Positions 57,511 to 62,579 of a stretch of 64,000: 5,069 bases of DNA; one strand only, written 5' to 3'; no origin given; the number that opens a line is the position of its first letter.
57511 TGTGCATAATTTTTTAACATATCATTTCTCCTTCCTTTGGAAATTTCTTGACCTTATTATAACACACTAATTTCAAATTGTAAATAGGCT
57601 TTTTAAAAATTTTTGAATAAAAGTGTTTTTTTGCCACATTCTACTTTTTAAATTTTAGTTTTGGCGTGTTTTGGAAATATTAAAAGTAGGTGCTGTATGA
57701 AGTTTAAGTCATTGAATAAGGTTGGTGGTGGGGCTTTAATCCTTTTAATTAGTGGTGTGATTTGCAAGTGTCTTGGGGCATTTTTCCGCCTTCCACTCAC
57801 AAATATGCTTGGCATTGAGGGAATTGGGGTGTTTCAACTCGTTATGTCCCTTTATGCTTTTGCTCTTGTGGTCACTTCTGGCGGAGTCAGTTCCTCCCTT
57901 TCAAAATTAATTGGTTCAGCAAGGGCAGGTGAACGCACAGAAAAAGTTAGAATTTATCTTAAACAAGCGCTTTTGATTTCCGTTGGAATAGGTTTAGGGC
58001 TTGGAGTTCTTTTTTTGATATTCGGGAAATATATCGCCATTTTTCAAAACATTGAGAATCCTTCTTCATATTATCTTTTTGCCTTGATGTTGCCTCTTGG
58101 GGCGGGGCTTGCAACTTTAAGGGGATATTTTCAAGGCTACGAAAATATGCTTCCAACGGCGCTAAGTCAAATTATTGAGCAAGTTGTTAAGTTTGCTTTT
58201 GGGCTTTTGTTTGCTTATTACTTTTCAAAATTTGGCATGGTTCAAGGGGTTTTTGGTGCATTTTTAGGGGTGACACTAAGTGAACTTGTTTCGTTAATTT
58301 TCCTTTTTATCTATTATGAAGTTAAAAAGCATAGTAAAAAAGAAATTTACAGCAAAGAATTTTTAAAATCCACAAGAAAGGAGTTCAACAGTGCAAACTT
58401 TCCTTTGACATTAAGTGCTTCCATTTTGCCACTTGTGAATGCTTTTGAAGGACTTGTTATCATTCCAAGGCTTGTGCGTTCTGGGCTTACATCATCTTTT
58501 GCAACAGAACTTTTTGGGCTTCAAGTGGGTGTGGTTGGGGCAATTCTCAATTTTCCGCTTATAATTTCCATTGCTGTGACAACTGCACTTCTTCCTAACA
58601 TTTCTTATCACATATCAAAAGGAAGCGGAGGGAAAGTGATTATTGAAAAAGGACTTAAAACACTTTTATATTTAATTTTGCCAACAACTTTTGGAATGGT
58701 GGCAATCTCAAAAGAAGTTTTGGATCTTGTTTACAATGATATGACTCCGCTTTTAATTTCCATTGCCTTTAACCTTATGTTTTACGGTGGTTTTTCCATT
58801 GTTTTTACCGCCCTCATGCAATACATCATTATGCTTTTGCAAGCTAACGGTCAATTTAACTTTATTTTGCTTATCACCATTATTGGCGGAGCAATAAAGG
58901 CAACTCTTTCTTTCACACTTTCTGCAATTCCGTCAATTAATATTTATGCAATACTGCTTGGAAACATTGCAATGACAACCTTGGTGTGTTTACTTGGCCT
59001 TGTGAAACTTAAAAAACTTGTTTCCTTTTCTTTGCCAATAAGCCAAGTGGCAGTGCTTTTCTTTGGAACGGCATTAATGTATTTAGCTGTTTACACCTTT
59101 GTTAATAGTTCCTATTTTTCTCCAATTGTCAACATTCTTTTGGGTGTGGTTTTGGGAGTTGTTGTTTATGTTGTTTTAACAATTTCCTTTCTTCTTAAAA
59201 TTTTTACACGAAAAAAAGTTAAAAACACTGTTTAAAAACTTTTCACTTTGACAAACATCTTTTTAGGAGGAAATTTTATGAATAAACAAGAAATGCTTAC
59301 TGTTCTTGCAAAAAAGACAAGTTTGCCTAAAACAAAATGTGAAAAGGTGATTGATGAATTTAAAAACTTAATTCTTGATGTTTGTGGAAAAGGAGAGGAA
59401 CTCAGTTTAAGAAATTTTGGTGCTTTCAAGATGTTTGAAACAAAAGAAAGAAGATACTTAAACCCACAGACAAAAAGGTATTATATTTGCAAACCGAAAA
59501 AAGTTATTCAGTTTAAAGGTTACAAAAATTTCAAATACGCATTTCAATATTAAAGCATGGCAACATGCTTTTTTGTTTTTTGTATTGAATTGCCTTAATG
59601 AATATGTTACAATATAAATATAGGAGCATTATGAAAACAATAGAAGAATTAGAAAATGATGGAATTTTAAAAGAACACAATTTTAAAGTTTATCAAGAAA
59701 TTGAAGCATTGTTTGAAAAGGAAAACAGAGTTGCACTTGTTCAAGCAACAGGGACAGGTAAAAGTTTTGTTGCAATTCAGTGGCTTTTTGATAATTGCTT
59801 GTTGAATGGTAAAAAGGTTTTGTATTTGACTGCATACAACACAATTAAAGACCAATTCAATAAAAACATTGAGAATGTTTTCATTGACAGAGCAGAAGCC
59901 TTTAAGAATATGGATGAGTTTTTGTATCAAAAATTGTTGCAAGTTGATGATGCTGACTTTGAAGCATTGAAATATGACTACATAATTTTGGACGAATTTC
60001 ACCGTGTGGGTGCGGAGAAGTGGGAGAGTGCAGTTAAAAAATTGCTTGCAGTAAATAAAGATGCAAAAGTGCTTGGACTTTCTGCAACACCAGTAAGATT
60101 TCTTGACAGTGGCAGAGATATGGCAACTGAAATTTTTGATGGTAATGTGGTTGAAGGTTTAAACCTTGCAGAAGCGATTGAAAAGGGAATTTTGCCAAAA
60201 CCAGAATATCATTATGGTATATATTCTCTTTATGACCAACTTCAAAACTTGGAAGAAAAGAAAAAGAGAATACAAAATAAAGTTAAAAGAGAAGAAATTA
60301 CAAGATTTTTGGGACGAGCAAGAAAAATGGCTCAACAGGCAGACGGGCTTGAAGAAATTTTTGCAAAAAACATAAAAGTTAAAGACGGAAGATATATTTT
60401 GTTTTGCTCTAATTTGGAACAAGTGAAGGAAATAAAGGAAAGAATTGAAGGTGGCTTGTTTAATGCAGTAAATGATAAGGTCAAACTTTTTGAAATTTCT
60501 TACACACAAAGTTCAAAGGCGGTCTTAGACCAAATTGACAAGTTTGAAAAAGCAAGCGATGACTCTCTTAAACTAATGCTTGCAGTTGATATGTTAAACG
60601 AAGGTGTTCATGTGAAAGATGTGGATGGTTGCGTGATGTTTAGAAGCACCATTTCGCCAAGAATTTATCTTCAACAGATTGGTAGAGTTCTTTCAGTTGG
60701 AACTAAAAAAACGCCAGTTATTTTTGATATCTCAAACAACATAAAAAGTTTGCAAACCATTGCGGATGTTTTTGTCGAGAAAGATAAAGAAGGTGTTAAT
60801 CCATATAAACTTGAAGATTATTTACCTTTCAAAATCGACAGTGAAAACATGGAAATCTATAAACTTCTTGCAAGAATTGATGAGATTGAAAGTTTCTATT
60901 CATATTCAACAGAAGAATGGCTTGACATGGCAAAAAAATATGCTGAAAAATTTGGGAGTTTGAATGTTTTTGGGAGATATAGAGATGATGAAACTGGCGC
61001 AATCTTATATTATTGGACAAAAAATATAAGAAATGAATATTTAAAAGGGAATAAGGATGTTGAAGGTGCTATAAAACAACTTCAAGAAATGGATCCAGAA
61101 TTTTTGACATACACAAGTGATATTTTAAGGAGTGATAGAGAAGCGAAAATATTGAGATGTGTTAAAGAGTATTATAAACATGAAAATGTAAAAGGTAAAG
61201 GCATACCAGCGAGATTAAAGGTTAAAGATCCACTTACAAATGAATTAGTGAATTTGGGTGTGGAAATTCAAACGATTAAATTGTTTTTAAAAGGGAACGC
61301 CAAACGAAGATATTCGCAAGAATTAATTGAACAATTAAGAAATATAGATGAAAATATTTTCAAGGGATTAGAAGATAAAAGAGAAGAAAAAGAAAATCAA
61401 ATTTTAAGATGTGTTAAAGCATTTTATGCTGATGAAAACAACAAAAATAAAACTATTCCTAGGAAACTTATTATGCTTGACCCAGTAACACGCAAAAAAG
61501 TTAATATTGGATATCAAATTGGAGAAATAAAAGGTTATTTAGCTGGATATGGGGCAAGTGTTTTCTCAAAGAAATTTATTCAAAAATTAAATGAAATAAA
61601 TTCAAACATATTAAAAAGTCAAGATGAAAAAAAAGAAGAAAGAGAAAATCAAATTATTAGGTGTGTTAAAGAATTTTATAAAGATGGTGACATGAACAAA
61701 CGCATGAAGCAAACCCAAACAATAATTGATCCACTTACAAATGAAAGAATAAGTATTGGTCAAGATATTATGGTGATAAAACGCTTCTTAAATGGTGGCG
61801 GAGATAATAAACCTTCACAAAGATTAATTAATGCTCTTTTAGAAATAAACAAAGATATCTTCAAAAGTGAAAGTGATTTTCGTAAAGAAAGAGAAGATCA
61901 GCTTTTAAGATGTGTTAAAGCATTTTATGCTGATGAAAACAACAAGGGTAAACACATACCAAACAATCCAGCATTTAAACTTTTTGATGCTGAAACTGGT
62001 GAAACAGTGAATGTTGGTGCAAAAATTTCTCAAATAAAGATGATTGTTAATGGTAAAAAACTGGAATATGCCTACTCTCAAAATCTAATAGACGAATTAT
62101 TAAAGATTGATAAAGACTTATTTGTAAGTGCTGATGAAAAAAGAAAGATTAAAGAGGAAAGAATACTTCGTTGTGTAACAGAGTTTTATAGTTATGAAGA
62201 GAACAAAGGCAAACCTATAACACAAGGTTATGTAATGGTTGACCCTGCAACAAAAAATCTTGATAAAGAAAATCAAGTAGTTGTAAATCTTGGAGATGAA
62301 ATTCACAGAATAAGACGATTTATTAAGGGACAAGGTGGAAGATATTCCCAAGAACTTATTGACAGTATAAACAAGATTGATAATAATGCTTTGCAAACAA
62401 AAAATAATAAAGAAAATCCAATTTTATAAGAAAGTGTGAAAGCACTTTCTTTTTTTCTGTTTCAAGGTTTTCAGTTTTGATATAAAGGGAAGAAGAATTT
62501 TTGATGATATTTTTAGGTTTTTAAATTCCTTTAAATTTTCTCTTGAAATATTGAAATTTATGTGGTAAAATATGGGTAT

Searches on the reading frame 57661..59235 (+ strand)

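Call 101: search_protein_families(library=pfam, proteins=[window:57661-59235:+], max_evalue=0.00001)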
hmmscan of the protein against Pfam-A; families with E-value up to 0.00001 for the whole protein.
window:57661-59235:+ (524 aa): 1 family
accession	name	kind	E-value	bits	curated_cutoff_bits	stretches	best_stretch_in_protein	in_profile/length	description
PF01943.22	Polysacc_synt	-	2.6e-27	96.4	28.2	1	24-315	4-271/274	Polysaccharide biosynthesis protein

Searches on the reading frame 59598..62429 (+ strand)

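Call 101: search_protein_families(library=pfam, proteins=[window:59598-62429:+], max_evalue=0.00001)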
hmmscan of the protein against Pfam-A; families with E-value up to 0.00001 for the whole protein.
window:59598-62429:+ (943 aa): 3 families
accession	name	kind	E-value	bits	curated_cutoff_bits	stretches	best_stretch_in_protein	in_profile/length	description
PF04851.21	ResIII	-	1.9e-15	57.6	22.5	1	26-167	20-164/164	Type III restriction enzyme, res subunit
PF00270.35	DEAD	-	1.8e-10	41.3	26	1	35-167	8-162/167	DEAD/DEAH box helicase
PF00271.37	Helicase_C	-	1.2e-08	35.6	23.5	1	260-366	12-108/110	Helicase conserved C-terminal domain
